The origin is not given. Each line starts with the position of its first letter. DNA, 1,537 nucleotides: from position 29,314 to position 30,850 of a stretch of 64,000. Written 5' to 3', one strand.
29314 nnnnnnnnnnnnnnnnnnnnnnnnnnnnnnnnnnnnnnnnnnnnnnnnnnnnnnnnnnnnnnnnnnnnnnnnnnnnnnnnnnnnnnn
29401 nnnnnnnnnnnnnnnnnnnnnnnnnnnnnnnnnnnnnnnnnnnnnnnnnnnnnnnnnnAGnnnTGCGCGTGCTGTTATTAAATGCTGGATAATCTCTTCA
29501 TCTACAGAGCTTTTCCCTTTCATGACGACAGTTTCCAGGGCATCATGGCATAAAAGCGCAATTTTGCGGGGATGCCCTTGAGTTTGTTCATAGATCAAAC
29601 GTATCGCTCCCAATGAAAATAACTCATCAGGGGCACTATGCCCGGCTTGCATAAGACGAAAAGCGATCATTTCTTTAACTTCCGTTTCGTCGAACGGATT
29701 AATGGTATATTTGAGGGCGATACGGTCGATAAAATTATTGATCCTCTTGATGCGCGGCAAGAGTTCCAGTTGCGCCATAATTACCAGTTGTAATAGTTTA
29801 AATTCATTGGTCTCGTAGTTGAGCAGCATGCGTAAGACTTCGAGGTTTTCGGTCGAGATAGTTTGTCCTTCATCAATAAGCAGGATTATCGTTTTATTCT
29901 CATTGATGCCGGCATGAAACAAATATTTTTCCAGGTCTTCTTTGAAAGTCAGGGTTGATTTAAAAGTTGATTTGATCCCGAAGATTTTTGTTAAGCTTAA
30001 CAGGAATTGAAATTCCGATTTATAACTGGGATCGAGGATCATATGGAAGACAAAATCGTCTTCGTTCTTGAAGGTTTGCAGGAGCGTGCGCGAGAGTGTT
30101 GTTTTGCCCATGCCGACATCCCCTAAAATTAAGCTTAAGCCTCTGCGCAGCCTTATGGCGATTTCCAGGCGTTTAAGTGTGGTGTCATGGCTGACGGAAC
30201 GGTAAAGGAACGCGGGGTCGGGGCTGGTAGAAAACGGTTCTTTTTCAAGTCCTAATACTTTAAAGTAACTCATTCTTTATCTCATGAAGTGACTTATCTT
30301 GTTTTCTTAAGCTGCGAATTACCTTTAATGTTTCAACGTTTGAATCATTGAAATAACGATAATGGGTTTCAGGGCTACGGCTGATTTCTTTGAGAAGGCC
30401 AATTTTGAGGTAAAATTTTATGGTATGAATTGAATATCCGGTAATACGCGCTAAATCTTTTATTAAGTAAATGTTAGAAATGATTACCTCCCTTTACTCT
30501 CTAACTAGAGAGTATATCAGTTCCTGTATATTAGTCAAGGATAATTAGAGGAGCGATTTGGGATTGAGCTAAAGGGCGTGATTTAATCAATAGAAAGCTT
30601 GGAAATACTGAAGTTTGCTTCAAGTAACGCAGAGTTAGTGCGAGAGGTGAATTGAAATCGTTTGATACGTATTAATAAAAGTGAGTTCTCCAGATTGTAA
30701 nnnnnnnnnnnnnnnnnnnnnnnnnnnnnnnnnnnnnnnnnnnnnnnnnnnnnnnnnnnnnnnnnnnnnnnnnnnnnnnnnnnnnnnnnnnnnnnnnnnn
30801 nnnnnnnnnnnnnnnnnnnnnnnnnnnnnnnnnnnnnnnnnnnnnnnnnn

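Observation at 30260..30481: Unannotated MerR-like mini-regulator with non-ATG start inside the secretion cluster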

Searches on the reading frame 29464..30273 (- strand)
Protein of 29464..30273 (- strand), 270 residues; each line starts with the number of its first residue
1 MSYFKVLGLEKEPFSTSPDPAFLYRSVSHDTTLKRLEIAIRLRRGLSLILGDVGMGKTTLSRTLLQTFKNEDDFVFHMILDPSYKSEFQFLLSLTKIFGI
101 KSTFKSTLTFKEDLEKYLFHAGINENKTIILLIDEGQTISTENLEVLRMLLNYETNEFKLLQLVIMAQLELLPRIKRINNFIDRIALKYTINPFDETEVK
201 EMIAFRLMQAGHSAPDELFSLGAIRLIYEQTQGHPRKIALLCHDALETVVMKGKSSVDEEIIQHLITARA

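Call 4: search_protein_families(library=pfam, proteins=[window:29464-30273:-], max_evalue=0.01)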
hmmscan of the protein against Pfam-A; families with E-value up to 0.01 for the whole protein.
window:29464-30273:- (270 aa): 7 families
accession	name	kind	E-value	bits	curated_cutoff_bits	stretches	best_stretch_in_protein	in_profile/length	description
PF13401.12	AAA_22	-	3.3e-16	60.2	27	1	43-174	4-129/130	AAA domain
PF01637.24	ATPase_2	-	4.1e-06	27.2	33.2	1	40-240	16-224/225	ATPase domain predominantly from Archaea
PF13191.12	AAA_16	-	5.6e-05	24.1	32.6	1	32-152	8-157/167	AAA ATPase domain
PF13245.12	AAA_19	-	0.0001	22.9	25.1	1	41-151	8-115/134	AAA domain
PF20720.3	nSTAND3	-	0.0048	17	27.2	0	45-73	18-46/155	Novel STAND NTPase 3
PF07728.20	AAA_5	-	0.0093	16.4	22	0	48-155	3-94/139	AAA domain (dynein-related subfamily)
PF04665.18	Pox_A32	-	0.0093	15.9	22.8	0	49-153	18-123/242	Poxvirus A32 protein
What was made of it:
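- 29461..30273 (-): GspA/ExeA/MshM-like AAA_22 ATPase, 270 aa, cytoplasmic domain only. PF13401 E=3.3e-16 (call 4).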

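Call 18: search_protein_families(library=ncbifam, proteins=[window:29464-30273:-], max_evalue=0.01)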
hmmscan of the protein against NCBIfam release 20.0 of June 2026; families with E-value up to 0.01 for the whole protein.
window:29464-30273:- (270 aa): 3 families
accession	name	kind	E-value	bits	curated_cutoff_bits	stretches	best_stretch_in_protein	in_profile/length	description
TIGR03015.1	pepcterm_ATPase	hypoth_equivalog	1e-47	162.9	324.5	1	3-267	2-264/269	XrtA/PEP-CTERM system-associated ATPase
TIGR02928.1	TIGR02928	subfamily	0.0003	19.7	181.3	1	48-262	44-268/366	orc1/cdc6 family replication initiation protein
NF041000.1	ATPase_ComGA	equivalog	0.0006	18.9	300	1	30-91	114-175/267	competence type IV pilus ATPase ComGA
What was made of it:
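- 29461..30273 (-): TIGR03015-like 1e-47, below the curated cutoff (call 18).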

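Call 33: find_homologous_proteins(query=window:29464-30273:-, max_evalue=1e-10)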
Query window:29464-30273:- (270 aa): 5838 proteins with E <= 1e-10 among 8000 candidates; the best 120 are listed.
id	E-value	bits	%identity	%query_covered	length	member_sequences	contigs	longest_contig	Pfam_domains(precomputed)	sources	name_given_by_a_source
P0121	8.9e-170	580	100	100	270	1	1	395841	PF13401.13,PF01637.25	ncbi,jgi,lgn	ncbi:MAG: AAA family ATPase [Candidatus Omnitrophota bacterium]|jgi:type II secretory pathway predic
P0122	3.0e-154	530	90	100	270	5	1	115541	PF13401.13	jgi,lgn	jgi:general secretion pathway protein A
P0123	1.1e-130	452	79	99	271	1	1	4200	PF13401.13,PF20703.4,PF01637.25,PF13191.13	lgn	-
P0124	5.0e-129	447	77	100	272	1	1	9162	PF13245.13,PF13401.13,PF20703.4,PF01637.25,PF13191.13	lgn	-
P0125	8.8e-128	443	76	100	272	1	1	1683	PF13401.13,PF20703.4,PF01637.25,PF13191.13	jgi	-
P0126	5.6e-127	440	77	99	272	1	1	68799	PF13401.13,PF20703.4,PF01637.25,PF13191.13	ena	-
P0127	8.4e-127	440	77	100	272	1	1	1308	PF13401.13,PF01637.25,PF13191.13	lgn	-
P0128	1.4e-126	439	76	100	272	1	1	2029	PF13401.13,PF20703.4,PF01637.25,PF13191.13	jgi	jgi:general secretion pathway protein A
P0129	1.5e-126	439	77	99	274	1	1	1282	PF13401.13,PF01637.25,PF13191.13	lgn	-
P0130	2.0e-126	438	75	100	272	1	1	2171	PF13401.13,PF01637.25,PF13191.13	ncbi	-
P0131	5.2e-126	437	76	100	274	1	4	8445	PF13401.13,PF20703.4,PF01637.25,PF13191.13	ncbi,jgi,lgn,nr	ncbi:MAG: AAA family ATPase [Candidatus Omnitrophica bacterium]|nr:AAA family ATPase [Candidatus Omn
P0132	5.7e-126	437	77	99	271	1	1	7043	PF13401.13,PF01637.25,PF13191.13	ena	-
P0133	6.2e-126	437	76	100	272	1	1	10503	PF13401.13,PF20703.4,PF01637.25,PF13191.13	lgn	-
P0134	8.0e-126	436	74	98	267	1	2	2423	PF13401.13,PF20703.4,PF01637.25,PF13191.13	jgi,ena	-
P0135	8.8e-126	436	75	100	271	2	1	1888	PF13401.13,PF01637.25,PF13191.13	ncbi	-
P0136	9.8e-126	436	76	100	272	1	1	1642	PF13401.13,PF01637.25,PF13191.13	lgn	-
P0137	1.0e-125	436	74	99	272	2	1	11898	PF13401.13,PF01637.25,PF13191.13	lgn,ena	-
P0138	1.2e-125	436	75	99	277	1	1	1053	PF13401.13,PF01637.25,PF13191.13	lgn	-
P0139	1.2e-125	436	76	99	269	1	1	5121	PF13401.13,PF20703.4,PF01637.25,PF13191.13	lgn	-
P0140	1.3e-125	436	75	99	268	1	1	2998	PF13245.13,PF13401.13,PF20703.4,PF01637.25,PF13191.13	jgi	jgi:general secretion pathway protein A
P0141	1.3e-125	436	76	100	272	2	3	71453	PF13401.13,PF01637.25,PF13191.13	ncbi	-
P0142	2.0e-125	435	76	99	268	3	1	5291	PF13401.13,PF01637.25,PF13191.13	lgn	-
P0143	2.1e-125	435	74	100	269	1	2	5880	PF13401.13,PF01637.25,PF13191.13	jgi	jgi:general secretion pathway protein A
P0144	2.3e-125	435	74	100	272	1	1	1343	PF13401.13,PF01637.25,PF13191.13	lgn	-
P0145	2.5e-125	435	74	100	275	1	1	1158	PF13401.13,PF20703.4,PF01637.25,PF13191.13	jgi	jgi:general secretion pathway protein A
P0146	2.6e-125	435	74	100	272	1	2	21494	PF13401.13,PF20703.4,PF01637.25,PF13191.13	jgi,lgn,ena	-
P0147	3.1e-125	435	77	98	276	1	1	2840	PF13401.13,PF01637.25,PF13191.13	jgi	-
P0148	3.2e-125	435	76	100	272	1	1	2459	PF13401.13,PF20703.4,PF01637.25,PF13191.13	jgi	jgi:general secretion pathway protein A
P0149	7.4e-125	433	75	100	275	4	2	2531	PF13401.13,PF20703.4,PF01637.25,PF13191.13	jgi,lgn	jgi:general secretion pathway protein A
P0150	7.7e-125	433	75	99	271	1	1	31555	PF13401.13,PF01637.25,PF13191.13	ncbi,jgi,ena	ncbi:MAG: AAA family ATPase [Candidatus Omnitrophota bacterium]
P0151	8.3e-125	433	75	99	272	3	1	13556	PF13401.13,PF01637.25,PF13191.13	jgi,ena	-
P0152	1.3e-124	432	73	100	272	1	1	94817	PF13401.13,PF20703.4,PF01637.25,PF13191.13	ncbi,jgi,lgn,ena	ncbi:MAG: AAA family ATPase [Candidatus Omnitrophota bacterium]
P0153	1.4e-124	432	75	100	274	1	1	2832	PF13401.13,PF01637.25,PF20720.4,PF13191.13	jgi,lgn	jgi:general secretion pathway protein A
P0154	1.6e-124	432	75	100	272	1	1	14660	PF13401.13,PF20703.4,PF01637.25,PF13191.13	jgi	jgi:general secretion pathway protein A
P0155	1.6e-124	432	73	99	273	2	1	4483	PF13401.13,PF20703.4,PF01637.25,PF13191.13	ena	-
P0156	1.6e-124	432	74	99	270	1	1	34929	PF13401.13,PF01637.25,PF13191.13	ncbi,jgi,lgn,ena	ncbi:MAG: AAA family ATPase [Candidatus Omnitrophota bacterium]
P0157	1.7e-124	432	76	99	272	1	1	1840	PF13401.13,PF01637.25,PF13191.13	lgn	-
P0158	1.8e-124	432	74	99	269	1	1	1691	PF13401.13,PF01637.25,PF13191.13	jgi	jgi:general secretion pathway protein A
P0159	1.8e-124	432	73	100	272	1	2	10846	PF13401.13,PF01637.25,PF13191.13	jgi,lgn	jgi:general secretion pathway protein A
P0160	1.9e-124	432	74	100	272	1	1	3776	PF13401.13,PF01637.25,PF13191.13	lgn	-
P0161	2.0e-124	432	75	99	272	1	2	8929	PF13401.13,PF01637.25,PF13191.13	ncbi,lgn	ncbi:MAG: AAA family ATPase [Candidatus Omnitrophota bacterium]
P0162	2.2e-124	432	75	99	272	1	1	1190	PF13401.13,PF20703.4,PF01637.25,PF13191.13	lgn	-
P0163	2.3e-124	432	75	100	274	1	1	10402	PF13401.13,PF01637.25,PF13191.13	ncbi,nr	ncbi:MAG: AAA family ATPase [Candidatus Omnitrophica bacterium]|nr:AAA family ATPase [Candidatus Omn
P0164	2.3e-124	432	74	100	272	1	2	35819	PF13401.13,PF01637.25,PF13191.13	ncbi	-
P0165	2.3e-124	432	73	100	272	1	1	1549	PF13401.13,PF01637.25,PF13191.13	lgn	-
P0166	2.3e-124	432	74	100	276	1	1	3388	PF13401.13,PF01637.25,PF13191.13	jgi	jgi:general secretion pathway protein A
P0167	2.7e-124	431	74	100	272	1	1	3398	PF13401.13,PF20703.4,PF01637.25,PF13191.13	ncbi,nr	ncbi:MAG: AAA family ATPase [Candidatus Omnitrophica bacterium]|nr:AAA family ATPase [Candidatus Omn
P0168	2.9e-124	431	76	99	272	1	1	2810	PF13401.13,PF01637.25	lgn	-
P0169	3.2e-124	431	73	100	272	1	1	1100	PF13401.13,PF01637.25,PF13191.13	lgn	-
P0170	3.2e-124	431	74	100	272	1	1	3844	PF13401.13,PF01637.25,PF13191.13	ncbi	-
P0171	3.3e-124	431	74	100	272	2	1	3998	PF13401.13,PF01637.25,PF13191.13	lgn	-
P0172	3.6e-124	431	74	100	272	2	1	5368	PF13401.13,PF20703.4,PF01637.25,PF13191.13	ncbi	-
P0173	4.0e-124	431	76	99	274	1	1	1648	PF13401.13,PF01637.25,PF13191.13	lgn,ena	-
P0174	4.1e-124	431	74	99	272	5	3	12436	PF13401.13,PF01637.25,PF13191.13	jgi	jgi:general secretion pathway protein A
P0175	5.6e-124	430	74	100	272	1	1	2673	PF13401.13,PF01637.25,PF13191.13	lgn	-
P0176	5.7e-124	430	75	99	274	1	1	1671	PF13401.13,PF01637.25,PF13191.13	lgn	-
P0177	6.6e-124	430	74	100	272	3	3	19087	PF13401.13,PF20703.4,PF01637.25,PF13191.13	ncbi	-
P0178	6.8e-124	430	73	99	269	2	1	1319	PF13401.13,PF01637.25,PF13191.13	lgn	-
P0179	8.1e-124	430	74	98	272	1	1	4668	PF13401.13,PF01637.25,PF13191.13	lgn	-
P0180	8.2e-124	430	75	99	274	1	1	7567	PF13245.13,PF13401.13,PF20703.4,PF01637.25,PF13191.13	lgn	-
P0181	8.4e-124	430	75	100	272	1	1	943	PF13401.13,PF01637.25,PF13191.13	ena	-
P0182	9.8e-124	430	74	99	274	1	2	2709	PF13401.13,PF20703.4,PF01637.25,PF13191.13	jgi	jgi:general secretion pathway protein A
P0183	1.1e-123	429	73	99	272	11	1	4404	PF13401.13,PF20703.4,PF01637.25,PF13191.13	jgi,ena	-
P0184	1.2e-123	429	75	100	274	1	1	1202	PF13401.13,PF20703.4,PF01637.25,PF13191.13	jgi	jgi:general secretion pathway protein A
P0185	1.4e-123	429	74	99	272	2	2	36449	PF13401.13,PF01637.25,PF13191.13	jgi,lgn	jgi:general secretion pathway protein A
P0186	1.8e-123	429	72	100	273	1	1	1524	PF13401.13,PF01637.25,PF13191.13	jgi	-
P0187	1.9e-123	429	74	100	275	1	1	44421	PF13401.13,PF01637.25,PF13191.13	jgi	-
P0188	2.0e-123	429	74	100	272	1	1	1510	PF13401.13,PF01637.25,PF13191.13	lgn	-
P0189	2.4e-123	428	73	99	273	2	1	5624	PF13401.13,PF20703.4,PF01637.25,PF13191.13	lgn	-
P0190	2.4e-123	428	75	98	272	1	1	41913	PF13401.13,PF01637.25,PF13191.13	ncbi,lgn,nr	ncbi:MAG: AAA family ATPase [Candidatus Omnitrophica bacterium]|nr:AAA family ATPase [Candidatus Omn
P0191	2.5e-123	428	73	99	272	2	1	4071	PF13401.13,PF20703.4,PF01637.25,PF13191.13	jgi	jgi:general secretion pathway protein A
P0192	2.6e-123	428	73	99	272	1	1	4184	PF13401.13,PF01637.25,PF13191.13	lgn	-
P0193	2.9e-123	428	73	99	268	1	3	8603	PF13401.13,PF20703.4,PF01637.25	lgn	-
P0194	3.1e-123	428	74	100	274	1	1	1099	PF13401.13,PF01637.25,PF13191.13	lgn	-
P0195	3.4e-123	428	74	100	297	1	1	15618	PF13401.13,PF01637.25,PF13191.13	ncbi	-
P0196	3.4e-123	428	74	100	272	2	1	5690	PF13401.13,PF20703.4,PF01637.25,PF13191.13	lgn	-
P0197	3.7e-123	428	74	100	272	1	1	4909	PF13245.13,PF13401.13,PF20703.4,PF01637.25,PF13191.13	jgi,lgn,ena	-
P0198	4.3e-123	428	74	100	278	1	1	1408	PF13401.13,PF01637.25,PF13191.13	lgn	-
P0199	4.9e-123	427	76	99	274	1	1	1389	PF13401.13,PF01637.25,PF13191.13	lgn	-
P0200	5.1e-123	427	76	99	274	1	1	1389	PF13401.13,PF01637.25,PF13191.13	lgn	-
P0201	5.7e-123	427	72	99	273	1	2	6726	PF13401.13,PF20703.4,PF01637.25,PF13191.13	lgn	-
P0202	6.6e-123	427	74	100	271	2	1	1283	PF13401.13,PF01637.25,PF13191.13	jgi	-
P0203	6.7e-123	427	73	99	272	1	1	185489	PF13401.13,PF20703.4,PF01637.25,PF13191.13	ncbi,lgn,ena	-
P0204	8.5e-123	427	73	99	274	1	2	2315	PF13401.13,PF01637.25,PF13191.13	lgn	-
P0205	9.3e-123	426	74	100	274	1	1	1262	PF13401.13,PF20703.4,PF01637.25,PF13191.13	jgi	jgi:general secretion pathway protein A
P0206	9.3e-123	426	76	99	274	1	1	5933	PF13401.13,PF01637.25,PF13191.13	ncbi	-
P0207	1.0e-122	426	73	100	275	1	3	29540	PF13401.13,PF01637.25,PF13191.13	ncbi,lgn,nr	ncbi:MAG: AAA family ATPase [Candidatus Omnitrophica bacterium]|nr:AAA family ATPase [Candidatus Omn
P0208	1.1e-122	426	74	96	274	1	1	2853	PF13401.13,PF20703.4,PF01637.25,PF13191.13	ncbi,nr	ncbi:MAG: AAA family ATPase [Candidatus Omnitrophica bacterium]|nr:AAA family ATPase [Candidatus Omn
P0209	1.3e-122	426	74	100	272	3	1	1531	PF13401.13,PF20703.4,PF01637.25,PF13191.13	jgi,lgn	jgi:general secretion pathway protein A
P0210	1.4e-122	426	73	100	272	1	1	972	PF13401.13,PF01637.25,PF13191.13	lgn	-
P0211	1.4e-122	426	72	100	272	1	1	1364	PF13401.13,PF20703.4,PF01637.25,PF13191.13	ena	-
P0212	1.4e-122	426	73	100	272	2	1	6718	PF13401.13,PF01637.25,PF13191.13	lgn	-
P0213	1.5e-122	426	74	100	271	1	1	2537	PF13401.13,PF01637.25,PF13191.13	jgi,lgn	-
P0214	1.6e-122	426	74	100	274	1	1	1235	PF13401.13,PF01637.25,PF13191.13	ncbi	-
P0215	1.6e-122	426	73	99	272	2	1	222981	PF13401.13,PF01637.25,PF13191.13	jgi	-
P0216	1.7e-122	426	74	100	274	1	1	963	PF13401.13,PF01637.25,PF13191.13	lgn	-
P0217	2.1e-122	425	73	99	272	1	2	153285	PF13401.13,PF01637.25,PF13191.13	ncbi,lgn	ncbi:MAG: AAA family ATPase [Candidatus Omnitrophota bacterium]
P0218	2.2e-122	425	72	100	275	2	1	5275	PF13401.13,PF01637.25,PF13191.13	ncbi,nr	ncbi:MAG: AAA family ATPase [Candidatus Omnitrophica bacterium]|nr:AAA family ATPase [Candidatus Omn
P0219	2.2e-122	425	74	98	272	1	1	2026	PF13245.13,PF13401.13,PF20703.4,PF01637.25,PF13191.13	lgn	-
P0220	2.3e-122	425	75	99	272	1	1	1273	PF13401.13,PF01637.25,PF13191.13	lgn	-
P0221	2.4e-122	425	74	100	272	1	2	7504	PF13401.13,PF01637.25,PF13191.13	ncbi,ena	-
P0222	2.4e-122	425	72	100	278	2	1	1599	PF13401.13,PF01637.25,PF13191.13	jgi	jgi:general secretion pathway protein A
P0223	2.6e-122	425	74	99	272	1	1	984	PF13401.13,PF01637.25,PF13191.13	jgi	jgi:general secretion pathway protein A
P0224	2.7e-122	425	72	100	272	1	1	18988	PF13401.13,PF20703.4,PF01637.25,PF13191.13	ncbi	-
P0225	2.8e-122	425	74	100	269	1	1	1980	PF13245.13,PF13476.13,PF13401.13,PF20703.4,PF01637.25,PF13191.13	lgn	-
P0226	3.2e-122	425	73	99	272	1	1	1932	PF13401.13,PF20703.4,PF01637.25,PF13191.13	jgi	jgi:general secretion pathway protein A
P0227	3.9e-122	424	73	100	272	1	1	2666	PF13401.13,PF01637.25,PF13191.13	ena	-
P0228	4.1e-122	424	74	98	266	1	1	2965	PF13401.13,PF01637.25,PF13191.13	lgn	-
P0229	4.1e-122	424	75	99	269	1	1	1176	PF13401.13,PF01637.25,PF13191.13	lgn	-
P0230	4.2e-122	424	73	99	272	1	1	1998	PF13401.13,PF20703.4,PF01637.25,PF13191.13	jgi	-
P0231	4.2e-122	424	73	100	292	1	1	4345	PF13401.13,PF01637.25,PF13191.13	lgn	-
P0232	4.5e-122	424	74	100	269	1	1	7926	PF13401.13,PF20703.4,PF01637.25,PF13191.13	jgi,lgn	jgi:general secretion pathway protein A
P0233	4.5e-122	424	74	100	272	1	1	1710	PF13245.13,PF13401.13,PF20703.4,PF01637.25,PF13191.13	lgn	-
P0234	4.6e-122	424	72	100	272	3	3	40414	PF13401.13,PF01637.25,PF13191.13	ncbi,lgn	-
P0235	8.3e-122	423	74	100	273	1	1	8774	PF13401.13,PF20703.4,PF01637.25,PF13191.13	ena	-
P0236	8.7e-122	423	74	99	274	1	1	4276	PF13401.13,PF01637.25,PF13191.13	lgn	-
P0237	9.0e-122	423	73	100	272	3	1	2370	PF13401.13,PF01637.25,PF13191.13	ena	-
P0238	9.3e-122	423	74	99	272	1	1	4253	PF13401.13,PF20703.4,PF01637.25,PF13191.13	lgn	-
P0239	9.4e-122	423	73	99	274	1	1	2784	PF13401.13,PF01637.25,PF13191.13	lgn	-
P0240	9.4e-122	423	72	100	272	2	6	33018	PF13401.13,PF01637.25,PF13191.13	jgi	jgi:general secretion pathway protein A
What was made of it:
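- No fused MerR-AAA_22 protein appeared among the best 120 GspA-like hits (call 33).
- Tried and rejected: None appeared among the best 120 GspA-like hits (call 33).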

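Call 34: find_encoding_contigs(protein=P0121, flank=3000, max_places=4)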
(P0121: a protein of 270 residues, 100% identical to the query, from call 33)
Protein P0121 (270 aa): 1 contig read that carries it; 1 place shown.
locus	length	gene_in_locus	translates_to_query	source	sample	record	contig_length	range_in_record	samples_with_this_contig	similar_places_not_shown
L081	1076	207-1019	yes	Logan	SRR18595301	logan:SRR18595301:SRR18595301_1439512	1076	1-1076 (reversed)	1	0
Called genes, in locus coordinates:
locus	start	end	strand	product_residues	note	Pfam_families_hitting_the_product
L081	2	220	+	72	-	?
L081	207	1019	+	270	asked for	PF01637:ATPase_2 (weak), PF13401:AAA_22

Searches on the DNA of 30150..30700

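Call 63: search_rna_families(source=window, start=30150, end=30700, threshold=evalue, max_evalue=1)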
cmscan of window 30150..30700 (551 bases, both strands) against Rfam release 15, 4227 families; matches with E-value up to 1: 1.
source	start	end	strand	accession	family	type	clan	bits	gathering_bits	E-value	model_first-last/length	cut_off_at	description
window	30280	30386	+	RF01509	Afu_300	Gene; snRNA; snoRNA; CD-box;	-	17.6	40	0.74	1-91/91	no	A. fumigatus snoRNA Afu_300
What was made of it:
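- There is no Rfam match (call 63).
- Tried and rejected: None found (call 63).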
